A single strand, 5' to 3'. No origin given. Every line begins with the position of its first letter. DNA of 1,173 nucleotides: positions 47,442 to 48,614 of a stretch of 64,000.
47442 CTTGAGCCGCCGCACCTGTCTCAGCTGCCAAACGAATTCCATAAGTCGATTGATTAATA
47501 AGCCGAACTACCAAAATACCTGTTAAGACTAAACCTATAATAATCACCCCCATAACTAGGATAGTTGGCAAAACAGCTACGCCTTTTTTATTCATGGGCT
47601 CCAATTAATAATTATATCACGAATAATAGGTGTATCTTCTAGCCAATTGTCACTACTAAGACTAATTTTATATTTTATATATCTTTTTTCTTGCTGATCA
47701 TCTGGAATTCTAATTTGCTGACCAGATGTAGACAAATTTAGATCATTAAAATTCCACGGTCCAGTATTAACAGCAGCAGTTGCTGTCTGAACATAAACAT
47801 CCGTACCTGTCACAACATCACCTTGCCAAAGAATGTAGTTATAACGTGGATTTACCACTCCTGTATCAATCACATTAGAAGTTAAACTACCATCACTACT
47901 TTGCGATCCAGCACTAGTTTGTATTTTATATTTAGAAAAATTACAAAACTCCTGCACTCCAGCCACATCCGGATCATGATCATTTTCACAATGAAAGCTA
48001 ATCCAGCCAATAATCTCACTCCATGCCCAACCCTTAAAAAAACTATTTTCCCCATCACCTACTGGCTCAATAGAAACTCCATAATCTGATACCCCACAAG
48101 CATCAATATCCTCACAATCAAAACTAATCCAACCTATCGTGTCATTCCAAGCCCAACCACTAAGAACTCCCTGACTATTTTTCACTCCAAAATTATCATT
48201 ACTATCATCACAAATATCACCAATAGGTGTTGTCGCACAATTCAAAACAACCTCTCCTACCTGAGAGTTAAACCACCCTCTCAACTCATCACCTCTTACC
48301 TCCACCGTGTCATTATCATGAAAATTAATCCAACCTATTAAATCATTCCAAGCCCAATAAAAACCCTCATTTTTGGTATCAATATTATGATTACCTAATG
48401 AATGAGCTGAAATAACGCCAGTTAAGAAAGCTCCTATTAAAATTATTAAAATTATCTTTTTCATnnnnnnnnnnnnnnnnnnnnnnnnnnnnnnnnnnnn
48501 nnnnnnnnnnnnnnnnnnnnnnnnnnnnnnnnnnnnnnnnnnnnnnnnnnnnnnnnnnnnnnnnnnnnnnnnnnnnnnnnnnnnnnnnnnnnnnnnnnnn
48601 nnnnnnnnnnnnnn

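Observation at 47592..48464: Secreted protein with three GW(A)W-x3-IGWISF repeats inside the type IV pilus operon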

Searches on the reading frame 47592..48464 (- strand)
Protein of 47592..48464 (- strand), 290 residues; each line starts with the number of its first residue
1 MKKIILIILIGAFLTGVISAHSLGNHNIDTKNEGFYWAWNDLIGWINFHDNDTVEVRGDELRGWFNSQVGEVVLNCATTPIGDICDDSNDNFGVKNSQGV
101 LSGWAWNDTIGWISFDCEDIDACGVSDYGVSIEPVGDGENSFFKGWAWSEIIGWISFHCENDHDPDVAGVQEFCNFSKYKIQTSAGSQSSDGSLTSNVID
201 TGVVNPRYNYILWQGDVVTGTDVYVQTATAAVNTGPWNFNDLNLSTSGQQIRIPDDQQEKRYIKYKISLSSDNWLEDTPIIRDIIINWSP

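Call 3: search_protein_families(library=pfam, proteins=[window:47592-48464:-], max_evalue=1)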
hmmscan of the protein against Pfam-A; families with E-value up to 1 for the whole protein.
window:47592-48464:- (290 aa): 1 family
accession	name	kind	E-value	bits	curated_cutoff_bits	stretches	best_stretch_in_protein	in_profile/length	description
PF08139.17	LPAM_1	-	0.42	11.6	20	1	1-16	1-16/18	Prokaryotic membrane lipoprotein lipid attachment site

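Call 4: search_protein_families(library=ncbifam, proteins=[window:47592-48464:-], max_evalue=1)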
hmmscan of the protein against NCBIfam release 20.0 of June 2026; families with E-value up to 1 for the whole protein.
window:47592-48464:- (290 aa): 0 families

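Call 5: find_homologous_proteins(query=window:47592-48464:-, max_evalue=0.001)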
Query window:47592-48464:- (290 aa): 626 proteins with E <= 0.001 among 1192 candidates; the best 120 are listed.
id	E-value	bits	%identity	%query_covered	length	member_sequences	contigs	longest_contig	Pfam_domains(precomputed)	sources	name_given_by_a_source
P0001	4.3e-196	668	99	100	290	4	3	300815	-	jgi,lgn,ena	-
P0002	2.9e-147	508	76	96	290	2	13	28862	-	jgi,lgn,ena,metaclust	jgi:hypothetical protein|metaclust:\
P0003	1.1e-139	483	72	96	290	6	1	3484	-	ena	-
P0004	2.9e-138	478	71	100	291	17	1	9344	-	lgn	-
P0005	5.1e-107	376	52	100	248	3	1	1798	-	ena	-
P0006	4.8e-102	359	53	99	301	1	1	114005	-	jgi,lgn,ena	-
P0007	3.5e-85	304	52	99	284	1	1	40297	-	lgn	-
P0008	2.3e-84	301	50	98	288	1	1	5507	-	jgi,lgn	-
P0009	8.3e-84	299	52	100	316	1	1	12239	-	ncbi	ncbi:MAG: hypothetical protein ABH822_00320 [Patescibacteria group bacterium]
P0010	1.5e-78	282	47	100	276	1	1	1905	-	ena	-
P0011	4.9e-74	267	41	80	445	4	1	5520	-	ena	-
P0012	1.3e-73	266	40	78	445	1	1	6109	-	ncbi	-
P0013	8.0e-72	260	36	89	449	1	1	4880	-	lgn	-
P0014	2.2e-71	259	38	79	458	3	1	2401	-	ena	-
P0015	1.3e-70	256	49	91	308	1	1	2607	-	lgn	-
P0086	1.2e-43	167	39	91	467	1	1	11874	-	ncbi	-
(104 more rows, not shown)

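Call 13: find_related_loci(query=A2, collection=genome_contigs, flank=10000)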
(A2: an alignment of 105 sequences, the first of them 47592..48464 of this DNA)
Query A2 (290 aa) in genome_contigs; peptide patterns used: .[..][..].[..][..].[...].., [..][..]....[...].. (x = any residue, [..] = any of these).
599 stretches matched a pattern (row limit reached: there are more); 532 encode a relative of the query (tblastn E <= 1e-3); the best 80 are kept; 80 distinct loci.
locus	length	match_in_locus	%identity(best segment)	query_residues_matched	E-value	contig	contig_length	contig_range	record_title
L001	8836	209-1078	72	1-290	2e-133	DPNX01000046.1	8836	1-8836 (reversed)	MAG TPA_asm: Patescibacteria group bacterium isolate UBA11618 contig_85028, whole genome shotgun sequence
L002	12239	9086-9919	52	1-290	1e-88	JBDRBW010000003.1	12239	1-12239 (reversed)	MAG: Patescibacteria group bacterium isolate MEGAHIT-group-1.149 k141_8044207, whole genome shotgun sequence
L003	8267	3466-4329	41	5-290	6e-62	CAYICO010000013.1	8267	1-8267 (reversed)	MAG TPA_asm: uncultured Candidatus Saccharibacteria bacterium isolate ERP119705_co1_849 genome assembly, contig: NODE_13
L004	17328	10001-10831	44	16-290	2e-60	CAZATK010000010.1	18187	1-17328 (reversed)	MAG TPA_asm: uncultured Candidatus Saccharibacteria bacterium isolate SRP178908_co1_176 genome assembly, contig: NODE_19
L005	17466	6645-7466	42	36-289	1e-54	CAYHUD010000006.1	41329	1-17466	MAG TPA_asm: uncultured Candidatus Saccharibacteria bacterium isolate ERP119705_co16_431 genome assembly, contig: NODE_6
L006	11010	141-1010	38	4-290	3e-54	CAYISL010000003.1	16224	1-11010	MAG TPA_asm: uncultured Candidatus Saccharibacteria bacterium isolate ERP119705_co5_503 genome assembly, contig: NODE_44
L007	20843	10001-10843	37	2-290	4e-54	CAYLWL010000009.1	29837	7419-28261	MAG TPA_asm: uncultured Candidatus Saccharibacteria bacterium isolate binchicken_co227_1182 genome assembly, contig: NOD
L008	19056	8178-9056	38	3-290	2e-53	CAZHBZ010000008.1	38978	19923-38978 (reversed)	MAG TPA_asm: uncultured Candidatus Saccharibacteria bacterium isolate SRP278252_co2_848 genome assembly, contig: NODE_19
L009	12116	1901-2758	37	1-290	5e-53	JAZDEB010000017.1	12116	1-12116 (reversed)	MAG: Candidatus Liptonbacteria bacterium isolate MEGAHIT-group-0.117 k141_20405727, whole genome shotgun sequence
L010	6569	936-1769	37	4-289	1e-52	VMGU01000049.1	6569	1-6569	MAG: Parcubacteria group bacterium Athens0714_26 Athens071426_scaffold_4613, whole genome shotgun sequence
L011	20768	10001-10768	39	35-290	2e-52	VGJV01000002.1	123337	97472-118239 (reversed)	MAG: Candidatus Liptonbacteria bacterium isolate M_DeepCast_50m_m2_187 M_DeepCast_50m_m2_187_Ga0194121_10000124, whole g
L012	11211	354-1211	37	1-290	2e-52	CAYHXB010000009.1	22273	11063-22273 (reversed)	MAG TPA_asm: uncultured Candidatus Saccharibacteria bacterium isolate ERP119705_co17_969 genome assembly, contig: NODE_2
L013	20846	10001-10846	36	5-290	4e-52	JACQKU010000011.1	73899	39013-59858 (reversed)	MAG: Candidatus Liptonbacteria bacterium isolate NC_groundwater_1185_Ag_S-0.1um_48_121 S_p1_S3_coassembly_k141_1016473,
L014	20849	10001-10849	37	1-290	1e-51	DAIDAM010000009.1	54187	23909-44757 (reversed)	MAG TPA_asm: bacterium isolate clean1841 k141_356817, whole genome shotgun sequence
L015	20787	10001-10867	38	5-290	2e-51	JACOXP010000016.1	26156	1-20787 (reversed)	MAG: Candidatus Harrisonbacteria bacterium isolate NC_groundwater_156_Ag_S-0.1um_44_12 S4_GD2017_2_S1_scaffold_2199, who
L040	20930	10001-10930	35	6-290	3e-48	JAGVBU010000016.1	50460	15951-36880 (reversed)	MAG: Candidatus Paceibacterota bacterium isolate DeMMO6_38 c_000000089192, whole genome shotgun sequence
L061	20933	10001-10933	33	1-290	3e-46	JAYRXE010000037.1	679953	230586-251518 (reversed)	MAG: Candidatus Paceibacterota bacterium isolate EBPR_ori4bin.24 k141_187775, whole genome shotgun sequence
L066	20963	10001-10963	34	1-290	2e-45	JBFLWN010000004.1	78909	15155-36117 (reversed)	MAG: Patescibacteria group bacterium isolate MAG033 MAG033_4, whole genome shotgun sequence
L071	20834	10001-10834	36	3-290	7e-45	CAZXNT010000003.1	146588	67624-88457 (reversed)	MAG TPA_asm: uncultured Candidatus Saccharibacteria bacterium isolate SRP302447_co2_43 genome assembly, contig: NODE_378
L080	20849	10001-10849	35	36-290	9e-44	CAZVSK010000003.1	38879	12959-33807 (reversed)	MAG TPA_asm: uncultured Candidatus Saccharibacteria bacterium isolate binchicken_co22_239 genome assembly, contig: NODE_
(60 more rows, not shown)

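Call 15: search_protein_representatives(protein=window:47592-48464:-)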
Query: 290 residues. Proteins with E-value up to 0.001 (for the whole library): 2781; up to 1e-10: 565; up to 1e-30: 75. The best 150 are listed.
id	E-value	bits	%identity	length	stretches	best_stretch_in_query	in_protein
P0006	1.5e-102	359.2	54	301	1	12-290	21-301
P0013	2.5e-72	259.9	42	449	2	31-290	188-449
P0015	4.2e-71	255.9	52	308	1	23-290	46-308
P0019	3.7e-65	236.4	57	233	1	7-250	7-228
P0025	2.7e-61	223.7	46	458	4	24-230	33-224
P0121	3.4e-59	216.8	46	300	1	4-290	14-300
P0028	7.5e-57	209.1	54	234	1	62-290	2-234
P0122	3.1e-56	207.1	44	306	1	5-290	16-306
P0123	3.3e-56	207.0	48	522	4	28-135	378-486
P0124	2.1e-49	184.7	47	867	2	33-290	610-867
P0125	8.6e-48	179.3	44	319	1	7-289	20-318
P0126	2.0e-46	174.8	40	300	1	8-290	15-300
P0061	7.6e-46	172.9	43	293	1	2-290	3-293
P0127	6.3e-45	169.9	43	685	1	26-290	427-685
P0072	6.7e-45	169.9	39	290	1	5-290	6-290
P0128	5.6e-43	163.5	43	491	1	32-290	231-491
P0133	1.1e-40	155.9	40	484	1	22-290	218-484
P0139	7.9e-39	149.9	40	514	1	27-290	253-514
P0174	1.2e-32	129.6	45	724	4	37-133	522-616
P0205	1.3e-28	116.3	35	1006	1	14-290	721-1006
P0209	3.5e-28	114.9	45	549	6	76-159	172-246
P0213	1.1e-27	113.3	54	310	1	35-164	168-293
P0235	2.3e-25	105.7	47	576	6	88-132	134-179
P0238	2.6e-25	105.5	39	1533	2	95-290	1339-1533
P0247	4.2e-24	101.5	41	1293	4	26-119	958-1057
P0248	5.4e-24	101.2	43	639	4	99-163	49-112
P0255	2.5e-23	98.9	42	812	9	99-157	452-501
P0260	1.7e-22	96.2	38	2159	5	99-162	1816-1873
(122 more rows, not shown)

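Call 19: predict_structure(alignment_id=A2)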
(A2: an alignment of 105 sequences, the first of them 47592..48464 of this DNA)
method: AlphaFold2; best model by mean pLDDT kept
length: 290 residues; sequences in the alignment: 105
mean_pLDDT: 88.5   pTM: 0.76
mean pLDDT of the five models: 88.5, 88.4, 88.4, 87.4, 85.6
residues with pLDDT >= 90: 199; 70-90: 62; 50-70: 20; < 50: 9
segments of 3 or more residues with pLDDT < 50: 16-23
pLDDT, mean of each block of 10 residues (from residue 1): 70 53 72 93 91 92 92 94 86 95 96 94 85 92 94 91 58 75 91 96 97 92 97 96 95 97 97 88 97
secondary structure, 60 per line:
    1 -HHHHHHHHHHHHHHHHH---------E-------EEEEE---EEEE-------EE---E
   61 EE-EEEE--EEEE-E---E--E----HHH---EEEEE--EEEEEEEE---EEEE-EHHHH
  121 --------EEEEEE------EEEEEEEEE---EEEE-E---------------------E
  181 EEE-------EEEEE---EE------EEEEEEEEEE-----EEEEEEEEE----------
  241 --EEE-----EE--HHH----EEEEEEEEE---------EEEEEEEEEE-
elements in order: H2-18 E36-40 E44-47 E60-62 E64-67 E70-73 E93-97 E100-107 E111-114 H117-120 E129-134 E141-149 E153-156 E180-183 E191-195 E207-216 E222-230 E243-245 E262-270 E280-289

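Call 22: search_solved_structures(query=A2, max_evalue=10, show_alignments=2)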
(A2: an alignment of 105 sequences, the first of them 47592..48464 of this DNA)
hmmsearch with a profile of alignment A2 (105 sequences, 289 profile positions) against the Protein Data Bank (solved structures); distinct sequences matched with E-value up to 10: 0.

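Call 23: fold_search(model_id=the predicted structure, library=pdb)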
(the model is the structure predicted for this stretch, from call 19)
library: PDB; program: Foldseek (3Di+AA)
matches with E <= 10: 712; with E <= 0.001: 7
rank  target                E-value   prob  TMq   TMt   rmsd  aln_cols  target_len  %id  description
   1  9vyg_M                1.6e-04  0.98  0.24  0.16  17.7       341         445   10  Cyanopodophage Pan3 tail complex (released 2025-11-26)
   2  7z4f_G                2.4e-04  1.00  0.28  0.10  17.3       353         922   12  Tail of phage SU10 genome release intermediate (released 2022-08-17)
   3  7z4b_DW               4.9e-04  0.99  0.28  0.10  17.7       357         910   11  Bacteriophage SU10 virion (C1) (released 2022-12-28)
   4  9nwi_Y                5.4e-04  1.00  0.29  0.17  17.5       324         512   13  Pseudomonas phage Pa223 tail (C6 symmetry) (released 2025-08-06)
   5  8zkk_O                5.4e-04  0.96  0.23  0.14  18.4       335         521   10  Portal-tail of Vibrio cholerae typing phage mature VP1 (released 2024-08-14)
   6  7z47_G                7.8e-04  0.98  0.27  0.10  17.0       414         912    9  Tail of bacteriophage SU10 (released 2022-08-10)
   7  7sg7_S                8.3e-04  0.87  0.21  0.14  18.9       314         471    8  In situ cryo-EM structure of bacteriophage Sf6 gp8:gp14N complex at 2.8 A resolution (released 2022-11-09)
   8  8eap_D                1.1e-03  0.99  0.26  0.16  17.7       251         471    8  Cryo-EM structure of the in-situ gp10-gp26 from bacteriophage P22 (released 2023-09-06)
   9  9jg6_a                1.1e-03  0.96  0.25  0.16  18.8       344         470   10  The tail-complex structure of phage P22 (released 2025-02-26)
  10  8u10_1                1.3e-03  0.97  0.23  0.15  17.6       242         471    9  In situ cryo-EM structure of bacteriophage P22 gp1:gp4:gp5:gp10:gp9 N-term complex in conformation 1 at 3.2A resolutio (released 2023-11-22)
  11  8cjz_A                1.2e-02  0.99  0.21  0.40   6.7       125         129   18  Carin1 bacteriophage mature capsid (released 2023-03-15)
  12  2df7_E                1.5e-02  0.21  0.15  0.12  24.2       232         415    9  Crystal structure of infectious bursal disease virus VP2 subviral particle (released 2006-06-27)
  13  7fcn_A                2.4e-02  1.00  0.23  0.55   6.5       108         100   15  Crystal strcture of PirA insecticidal protein from Photorhabdus akhurstii (released 2022-07-20)
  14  2df7_C                3.4e-02  0.21  0.15  0.12  24.6       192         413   10  Crystal structure of infectious bursal disease virus VP2 subviral particle (released 2006-06-27)
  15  2df7_O                3.8e-02  0.57  0.17  0.13   9.2       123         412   14  Crystal structure of infectious bursal disease virus VP2 subviral particle (released 2006-06-27)
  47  2xom_A                2.0e-01  0.96  0.24  0.42   4.3       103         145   14  Atomic resolution structure of TmCBM61 in complex with beta-1,4- galactotriose (released 2010-09-08)
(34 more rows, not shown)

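Call 25: search_protein_families(library=pfam, proteins=[P0128, P0133, P0127, P0205, P0238, P0124, P0139, P0012], max_evalue=0.01)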
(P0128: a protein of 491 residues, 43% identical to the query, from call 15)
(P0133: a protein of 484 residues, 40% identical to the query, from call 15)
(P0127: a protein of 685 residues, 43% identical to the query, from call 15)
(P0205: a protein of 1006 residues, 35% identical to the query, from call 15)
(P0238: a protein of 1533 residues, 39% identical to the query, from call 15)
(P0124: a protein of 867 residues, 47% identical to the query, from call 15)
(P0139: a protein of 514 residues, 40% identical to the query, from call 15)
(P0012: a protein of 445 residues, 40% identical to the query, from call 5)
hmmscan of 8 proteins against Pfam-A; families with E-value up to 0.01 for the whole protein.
P0128 (491 aa): 0 families

P0133 (484 aa): 0 families

P0127 (685 aa): 1 family
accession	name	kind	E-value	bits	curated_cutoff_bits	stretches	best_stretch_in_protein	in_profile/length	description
PF13385.13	Laminin_G_3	-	7.1e-31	107.8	27.6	1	159-299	10-150/151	Concanavalin A-like lectin/glucanases superfamily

P0205 (1006 aa): 0 families

P0238 (1533 aa): 3 families
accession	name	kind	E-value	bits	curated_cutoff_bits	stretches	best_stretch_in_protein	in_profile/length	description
PF13385.13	Laminin_G_3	-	1.6e-39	135.9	27.6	3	1141-1304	1-151/151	Concanavalin A-like lectin/glucanases superfamily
PF10102.14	DUF2341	-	4.1e-17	62.8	23.4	3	671-735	2-64/84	Domain of unknown function (DUF2341)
PF02210.31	Laminin_G_2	-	7.6e-10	39.8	22.9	1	1214-1265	37-87/126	Laminin G domain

P0124 (867 aa): 3 families
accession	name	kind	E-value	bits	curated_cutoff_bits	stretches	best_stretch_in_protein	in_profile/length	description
PF01833.30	TIG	-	4.1e-27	94.4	20.9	3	515-584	1-72/84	IPT/TIG domain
PF10102.14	DUF2341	-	5.6e-21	75.2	23.4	1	100-179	1-83/84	Domain of unknown function (DUF2341)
PF20144.5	TIG_SUH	-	1.1e-05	25.9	24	0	531-572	16-57/94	TIG domain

P0139 (514 aa): 0 families

P0012 (445 aa): 0 families

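Call 38: search_protein_families(library=pfam, proteins=[P0255, P0209, P0235, P0248, P0174, P0260, P0247], max_evalue=0.1)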
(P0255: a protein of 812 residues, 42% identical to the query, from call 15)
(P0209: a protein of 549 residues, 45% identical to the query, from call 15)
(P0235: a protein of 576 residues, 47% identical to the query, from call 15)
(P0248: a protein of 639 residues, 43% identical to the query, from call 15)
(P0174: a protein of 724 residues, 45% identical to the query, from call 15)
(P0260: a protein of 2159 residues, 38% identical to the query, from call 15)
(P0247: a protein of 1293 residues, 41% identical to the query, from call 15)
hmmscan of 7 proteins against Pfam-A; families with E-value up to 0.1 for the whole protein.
P0255 (812 aa): 5 families
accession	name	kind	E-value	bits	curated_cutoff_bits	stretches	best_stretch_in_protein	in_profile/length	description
PF18911.6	PKD_4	-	2.3e-08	34.4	27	1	739-794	30-80/85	PKD domain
PF25788.1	Ig_Rha78A_N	-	1.5e-06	28.8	27.4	1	610-687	17-94/105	Rha78A-like, N-terminal immunoglobulin domain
PF00801.26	PKD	-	0.00083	19.8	23.5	1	721-788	15-70/80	PKD domain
PF14317.12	YcxB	-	0.0039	17.4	23.3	0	413-437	4-28/61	YcxB-like protein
PF16656.11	Pur_ac_phosph_N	-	0.023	15.7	30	1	615-687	17-89/93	Purple acid Phosphatase, N-terminal domain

P0209 (549 aa): 6 families
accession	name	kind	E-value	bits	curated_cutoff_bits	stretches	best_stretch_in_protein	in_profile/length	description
PF25788.1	Ig_Rha78A_N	-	3.5e-09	37.3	27.4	1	350-441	7-95/105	Rha78A-like, N-terminal immunoglobulin domain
PF18911.6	PKD_4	-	4e-07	30.4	27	1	460-528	10-76/85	PKD domain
PF00801.26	PKD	-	3.9e-06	27.2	23.5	1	468-525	15-70/80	PKD domain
PF24489.1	Ig_J_second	-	0.024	15.1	27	1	410-437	56-85/105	Tip attachment protein J second Ig-like domain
PF23887.1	Phage_Gene47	-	0.053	13.5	27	0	355-379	32-56/65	Phage L5 gene 47-like protein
PF14292.12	SusE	-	0.087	13.5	25.2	0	361-406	33-80/106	SusE outer membrane protein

P0235 (576 aa): 1 family
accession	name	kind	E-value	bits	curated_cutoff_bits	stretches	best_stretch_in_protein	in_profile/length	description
PF10989.13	DUF2808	-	0.0088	16.5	25.3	0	515-544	112-141/146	Protein of unknown function (DUF2808)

P0248 (639 aa): 1 family
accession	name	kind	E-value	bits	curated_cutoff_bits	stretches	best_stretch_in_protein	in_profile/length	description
PF25788.1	Ig_Rha78A_N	-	8.8e-05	23.2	27.4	1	415-513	21-92/105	Rha78A-like, N-terminal immunoglobulin domain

P0174 (724 aa): 4 families
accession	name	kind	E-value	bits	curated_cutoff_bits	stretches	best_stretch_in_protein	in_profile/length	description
PF13385.13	Laminin_G_3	-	3.3e-33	115.4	27.6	1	166-320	1-151/151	Concanavalin A-like lectin/glucanases superfamily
PF02973.23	Sialidase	-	0.0001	22.3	26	1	259-323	115-185/189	Sialidase, N-terminal domain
PF07963.17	N_methyl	-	0.0012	18.8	21.2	1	13-37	2-26/27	Prokaryotic N-terminal methylation motif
PF00354.24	Pentaxin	-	0.012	15.8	25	1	168-328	10-172/194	Pentaxin family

P0260 (2159 aa): 6 families
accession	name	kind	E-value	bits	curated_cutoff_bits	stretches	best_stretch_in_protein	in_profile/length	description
PF07603.17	Lcl_C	-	7.5e-08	33.1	34.9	1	2061-2156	12-117/117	Lcl C-terminal domain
PF07495.19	Y_Y_Y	-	0.00046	20.5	26.6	0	1161-1180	36-55/65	Y_Y_Y domain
PF16656.11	Pur_ac_phosph_N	-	0.031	15.3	30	0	510-547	59-93/93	Purple acid Phosphatase, N-terminal domain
PF19190.6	BACON_2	-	0.033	14.6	25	1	354-433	2-79/94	Viral BACON domain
PF00041.27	fn3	-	0.041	14.5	25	0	511-538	48-75/84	Fibronectin type III domain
PF18981.6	InlK_D3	-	0.077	13.5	25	0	1157-1177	44-64/75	Internalin K domain (D3/D4)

P0247 (1293 aa): 0 families
